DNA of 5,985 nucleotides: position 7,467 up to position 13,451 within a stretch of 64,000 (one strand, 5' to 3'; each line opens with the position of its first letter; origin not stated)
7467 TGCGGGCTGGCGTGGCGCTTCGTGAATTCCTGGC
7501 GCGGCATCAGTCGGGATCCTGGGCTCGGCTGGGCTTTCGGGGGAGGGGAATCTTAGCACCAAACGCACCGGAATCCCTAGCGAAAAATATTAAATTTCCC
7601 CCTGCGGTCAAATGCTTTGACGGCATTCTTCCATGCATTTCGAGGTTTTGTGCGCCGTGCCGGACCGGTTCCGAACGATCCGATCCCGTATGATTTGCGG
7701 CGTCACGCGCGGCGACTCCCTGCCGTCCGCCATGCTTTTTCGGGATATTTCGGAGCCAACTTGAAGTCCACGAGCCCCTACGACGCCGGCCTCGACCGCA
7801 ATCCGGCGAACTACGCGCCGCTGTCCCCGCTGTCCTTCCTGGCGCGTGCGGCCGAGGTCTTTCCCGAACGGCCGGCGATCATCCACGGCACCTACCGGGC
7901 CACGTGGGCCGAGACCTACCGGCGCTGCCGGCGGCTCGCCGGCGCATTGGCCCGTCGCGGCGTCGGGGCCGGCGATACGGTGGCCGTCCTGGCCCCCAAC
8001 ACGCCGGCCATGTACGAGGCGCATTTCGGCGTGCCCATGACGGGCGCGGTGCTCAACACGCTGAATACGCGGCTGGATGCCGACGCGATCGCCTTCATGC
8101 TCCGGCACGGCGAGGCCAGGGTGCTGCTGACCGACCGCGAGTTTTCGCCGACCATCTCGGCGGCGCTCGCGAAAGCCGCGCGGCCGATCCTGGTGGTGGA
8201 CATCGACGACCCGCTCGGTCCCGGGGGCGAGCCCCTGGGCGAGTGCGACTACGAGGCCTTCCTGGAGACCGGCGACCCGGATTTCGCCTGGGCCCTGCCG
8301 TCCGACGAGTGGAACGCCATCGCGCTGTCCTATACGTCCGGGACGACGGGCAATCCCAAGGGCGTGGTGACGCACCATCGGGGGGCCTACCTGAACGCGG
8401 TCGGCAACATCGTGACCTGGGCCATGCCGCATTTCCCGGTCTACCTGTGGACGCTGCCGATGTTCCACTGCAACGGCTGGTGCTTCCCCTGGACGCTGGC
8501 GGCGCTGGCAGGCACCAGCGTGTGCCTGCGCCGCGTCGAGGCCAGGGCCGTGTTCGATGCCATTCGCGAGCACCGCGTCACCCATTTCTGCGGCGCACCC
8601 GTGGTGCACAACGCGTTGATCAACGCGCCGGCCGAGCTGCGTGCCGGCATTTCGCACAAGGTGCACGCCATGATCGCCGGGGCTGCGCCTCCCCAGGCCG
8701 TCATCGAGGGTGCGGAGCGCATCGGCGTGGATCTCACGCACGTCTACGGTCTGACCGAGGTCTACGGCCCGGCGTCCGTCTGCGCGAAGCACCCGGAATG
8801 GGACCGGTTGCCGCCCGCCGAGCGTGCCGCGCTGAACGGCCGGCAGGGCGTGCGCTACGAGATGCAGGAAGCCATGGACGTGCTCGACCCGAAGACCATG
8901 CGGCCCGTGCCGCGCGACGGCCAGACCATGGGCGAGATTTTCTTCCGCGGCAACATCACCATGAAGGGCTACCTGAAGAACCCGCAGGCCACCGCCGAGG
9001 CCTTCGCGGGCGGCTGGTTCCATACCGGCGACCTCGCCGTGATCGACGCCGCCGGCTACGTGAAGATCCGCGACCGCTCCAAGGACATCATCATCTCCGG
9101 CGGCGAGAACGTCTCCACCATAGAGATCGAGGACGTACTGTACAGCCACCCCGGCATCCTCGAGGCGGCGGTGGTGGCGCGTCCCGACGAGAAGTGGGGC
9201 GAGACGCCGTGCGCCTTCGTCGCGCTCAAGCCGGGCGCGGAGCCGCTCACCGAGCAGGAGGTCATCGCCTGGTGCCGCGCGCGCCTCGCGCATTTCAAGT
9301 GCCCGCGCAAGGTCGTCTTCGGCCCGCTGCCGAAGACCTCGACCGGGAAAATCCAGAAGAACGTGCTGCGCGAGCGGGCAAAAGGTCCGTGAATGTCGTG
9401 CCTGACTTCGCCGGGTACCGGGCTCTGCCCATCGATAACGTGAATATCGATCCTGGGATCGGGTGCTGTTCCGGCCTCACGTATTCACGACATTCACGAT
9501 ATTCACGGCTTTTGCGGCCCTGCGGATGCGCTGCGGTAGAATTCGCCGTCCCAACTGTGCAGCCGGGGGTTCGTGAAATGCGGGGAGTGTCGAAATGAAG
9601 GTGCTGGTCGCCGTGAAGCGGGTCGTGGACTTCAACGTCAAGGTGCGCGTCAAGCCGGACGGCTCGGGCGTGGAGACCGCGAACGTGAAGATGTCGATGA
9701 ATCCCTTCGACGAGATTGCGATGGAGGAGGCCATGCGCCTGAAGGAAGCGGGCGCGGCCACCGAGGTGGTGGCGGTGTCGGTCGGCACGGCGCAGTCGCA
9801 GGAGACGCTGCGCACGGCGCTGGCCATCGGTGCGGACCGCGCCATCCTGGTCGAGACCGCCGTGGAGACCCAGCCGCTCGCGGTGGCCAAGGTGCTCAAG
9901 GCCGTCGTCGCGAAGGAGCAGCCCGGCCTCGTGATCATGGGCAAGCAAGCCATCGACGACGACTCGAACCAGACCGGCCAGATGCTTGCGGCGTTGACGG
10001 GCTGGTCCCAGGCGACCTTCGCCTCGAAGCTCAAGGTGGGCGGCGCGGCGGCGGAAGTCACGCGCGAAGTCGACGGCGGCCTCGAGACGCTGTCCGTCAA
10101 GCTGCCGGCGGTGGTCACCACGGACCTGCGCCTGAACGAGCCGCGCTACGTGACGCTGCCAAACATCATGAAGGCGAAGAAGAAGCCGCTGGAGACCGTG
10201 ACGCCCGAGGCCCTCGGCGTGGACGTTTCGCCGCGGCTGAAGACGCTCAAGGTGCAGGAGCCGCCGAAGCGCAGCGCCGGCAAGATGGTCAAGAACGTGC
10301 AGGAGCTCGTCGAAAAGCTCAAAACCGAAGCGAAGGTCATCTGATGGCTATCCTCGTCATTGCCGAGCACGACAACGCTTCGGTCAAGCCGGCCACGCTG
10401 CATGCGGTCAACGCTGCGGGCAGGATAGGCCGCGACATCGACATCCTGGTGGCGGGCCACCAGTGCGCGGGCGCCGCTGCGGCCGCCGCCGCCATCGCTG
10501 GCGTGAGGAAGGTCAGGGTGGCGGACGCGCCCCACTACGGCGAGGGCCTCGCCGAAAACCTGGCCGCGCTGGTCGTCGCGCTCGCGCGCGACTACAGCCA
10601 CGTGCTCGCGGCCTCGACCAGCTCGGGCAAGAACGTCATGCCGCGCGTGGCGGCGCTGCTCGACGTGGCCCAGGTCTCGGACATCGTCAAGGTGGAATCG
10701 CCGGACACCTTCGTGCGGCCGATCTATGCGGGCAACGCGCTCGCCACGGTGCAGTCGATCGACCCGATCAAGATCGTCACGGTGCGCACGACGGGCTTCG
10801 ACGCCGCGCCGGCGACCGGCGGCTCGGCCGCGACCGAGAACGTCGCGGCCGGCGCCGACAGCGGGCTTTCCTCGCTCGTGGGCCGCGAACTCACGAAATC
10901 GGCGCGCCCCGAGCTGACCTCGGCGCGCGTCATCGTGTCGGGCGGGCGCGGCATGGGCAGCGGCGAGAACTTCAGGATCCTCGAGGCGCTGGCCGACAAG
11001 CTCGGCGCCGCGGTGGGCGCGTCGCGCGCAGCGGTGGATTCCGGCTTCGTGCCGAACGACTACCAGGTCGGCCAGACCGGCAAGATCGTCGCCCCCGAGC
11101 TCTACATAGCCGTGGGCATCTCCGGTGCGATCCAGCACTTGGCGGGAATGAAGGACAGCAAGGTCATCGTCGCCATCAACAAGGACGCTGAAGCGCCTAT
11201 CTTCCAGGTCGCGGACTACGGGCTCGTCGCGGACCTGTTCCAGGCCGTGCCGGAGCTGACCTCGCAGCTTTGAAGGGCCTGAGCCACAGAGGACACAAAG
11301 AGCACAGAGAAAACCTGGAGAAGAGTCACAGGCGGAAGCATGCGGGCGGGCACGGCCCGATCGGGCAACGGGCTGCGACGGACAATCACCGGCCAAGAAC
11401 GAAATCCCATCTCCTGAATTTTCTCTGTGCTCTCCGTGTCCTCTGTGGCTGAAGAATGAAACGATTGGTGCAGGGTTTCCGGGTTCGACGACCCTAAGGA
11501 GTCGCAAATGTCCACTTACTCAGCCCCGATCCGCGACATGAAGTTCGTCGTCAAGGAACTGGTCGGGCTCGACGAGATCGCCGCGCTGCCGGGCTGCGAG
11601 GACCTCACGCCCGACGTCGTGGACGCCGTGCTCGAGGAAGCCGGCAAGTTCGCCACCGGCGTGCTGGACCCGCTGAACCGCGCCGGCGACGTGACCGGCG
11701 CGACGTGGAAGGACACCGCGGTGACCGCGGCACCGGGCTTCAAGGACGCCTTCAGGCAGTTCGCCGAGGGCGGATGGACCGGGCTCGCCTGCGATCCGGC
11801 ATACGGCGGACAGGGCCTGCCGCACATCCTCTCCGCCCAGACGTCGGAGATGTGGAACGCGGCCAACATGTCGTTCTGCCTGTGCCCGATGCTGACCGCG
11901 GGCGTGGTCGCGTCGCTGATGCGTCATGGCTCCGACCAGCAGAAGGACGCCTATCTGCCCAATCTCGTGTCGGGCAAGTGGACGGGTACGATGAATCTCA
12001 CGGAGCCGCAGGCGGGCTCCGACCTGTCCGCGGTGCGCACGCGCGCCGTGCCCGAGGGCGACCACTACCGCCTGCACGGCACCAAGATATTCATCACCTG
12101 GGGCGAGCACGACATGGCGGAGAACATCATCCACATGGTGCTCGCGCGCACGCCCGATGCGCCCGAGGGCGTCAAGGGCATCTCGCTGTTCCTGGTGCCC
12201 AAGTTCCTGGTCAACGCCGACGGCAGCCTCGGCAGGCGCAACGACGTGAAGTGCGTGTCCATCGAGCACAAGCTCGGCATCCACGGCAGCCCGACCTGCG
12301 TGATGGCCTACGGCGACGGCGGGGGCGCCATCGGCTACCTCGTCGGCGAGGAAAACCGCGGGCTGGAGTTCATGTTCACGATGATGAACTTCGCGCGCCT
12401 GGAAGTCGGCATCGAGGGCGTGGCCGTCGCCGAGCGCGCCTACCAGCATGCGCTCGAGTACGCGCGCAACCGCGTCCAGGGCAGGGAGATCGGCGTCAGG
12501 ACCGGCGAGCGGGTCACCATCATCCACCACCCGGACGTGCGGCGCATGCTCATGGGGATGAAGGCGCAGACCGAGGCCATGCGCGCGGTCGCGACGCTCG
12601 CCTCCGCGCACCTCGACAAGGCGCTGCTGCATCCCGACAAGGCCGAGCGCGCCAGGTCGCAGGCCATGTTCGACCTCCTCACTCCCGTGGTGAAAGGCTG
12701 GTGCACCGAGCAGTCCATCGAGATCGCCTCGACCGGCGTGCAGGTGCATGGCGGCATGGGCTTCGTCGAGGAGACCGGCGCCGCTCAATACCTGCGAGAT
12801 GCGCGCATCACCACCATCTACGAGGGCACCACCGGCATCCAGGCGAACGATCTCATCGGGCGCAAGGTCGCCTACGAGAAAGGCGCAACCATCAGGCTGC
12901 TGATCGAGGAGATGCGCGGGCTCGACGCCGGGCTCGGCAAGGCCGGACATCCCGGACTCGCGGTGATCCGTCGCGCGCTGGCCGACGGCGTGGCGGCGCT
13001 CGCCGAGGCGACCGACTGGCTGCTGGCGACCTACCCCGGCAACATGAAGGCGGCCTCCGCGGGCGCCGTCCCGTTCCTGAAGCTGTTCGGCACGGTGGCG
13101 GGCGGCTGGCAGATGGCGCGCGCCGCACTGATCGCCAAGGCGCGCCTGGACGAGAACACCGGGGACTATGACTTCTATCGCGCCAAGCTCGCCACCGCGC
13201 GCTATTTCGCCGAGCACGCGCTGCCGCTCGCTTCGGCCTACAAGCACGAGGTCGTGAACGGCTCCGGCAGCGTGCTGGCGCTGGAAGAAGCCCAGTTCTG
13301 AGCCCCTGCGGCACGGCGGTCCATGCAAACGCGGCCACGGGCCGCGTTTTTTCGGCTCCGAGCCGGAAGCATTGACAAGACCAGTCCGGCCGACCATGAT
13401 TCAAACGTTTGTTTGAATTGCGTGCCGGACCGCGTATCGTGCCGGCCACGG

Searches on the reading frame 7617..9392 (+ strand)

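Call 45: search_protein_families(library=pfam, proteins=[window:7617-9392:+], max_evalue=0.00001)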
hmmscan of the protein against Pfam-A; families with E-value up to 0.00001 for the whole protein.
window:7617-9392:+ (591 aa): 2 families
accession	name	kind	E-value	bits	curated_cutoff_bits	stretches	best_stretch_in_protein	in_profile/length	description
PF00501.34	AMP-binding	-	9.2e-79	265.4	29.9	1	76-453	2-384/384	AMP-binding enzyme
PF13193.12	AMP-binding_C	-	8.8e-25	87.9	24.5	1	503-578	1-76/76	AMP-binding enzyme C-terminal domain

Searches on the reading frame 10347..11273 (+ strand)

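Call 45: search_protein_families(library=pfam, proteins=[window:10347-11273:+], max_evalue=0.00001)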
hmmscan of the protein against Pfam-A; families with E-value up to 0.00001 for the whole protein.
window:10347-11273:+ (308 aa): 2 families
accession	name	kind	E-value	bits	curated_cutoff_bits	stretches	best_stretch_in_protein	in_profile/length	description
PF01012.27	ETF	-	1.2e-41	143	26.7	1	2-168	1-178/181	Electron transfer flavoprotein domain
PF00766.25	ETF_alpha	-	3.2e-37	126.8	27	1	189-269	1-81/81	Electron transfer flavoprotein FAD-binding domain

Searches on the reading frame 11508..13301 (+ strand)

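Call 45: search_protein_families(library=pfam, proteins=[window:11508-13301:+], max_evalue=0.00001)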
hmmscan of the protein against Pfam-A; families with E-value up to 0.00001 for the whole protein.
window:11508-13301:+ (597 aa): 5 families
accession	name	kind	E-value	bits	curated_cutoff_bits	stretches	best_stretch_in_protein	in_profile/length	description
PF12806.12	Acyl-CoA_dh_C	-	1.9e-31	109.2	30.3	1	481-592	11-123/124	Acetyl-CoA dehydrogenase C-terminal like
PF00441.29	Acyl-CoA_dh_1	-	1.2e-23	84.3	22.4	1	283-449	1-145/150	Acyl-CoA dehydrogenase, C-terminal domain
PF02771.21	Acyl-CoA_dh_N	-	3.4e-13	50.4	22.9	1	76-157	33-113/113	Acyl-CoA dehydrogenase, N-terminal domain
PF02770.24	Acyl-CoA_dh_M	-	8.6e-13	48.7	33.3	1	162-266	2-92/97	Acyl-CoA dehydrogenase, middle domain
PF22924.1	ACOX_C_alpha1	-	4.1e-09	36.9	27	1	292-442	3-157/169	Acyl-CoA oxidase, C-alpha1 domain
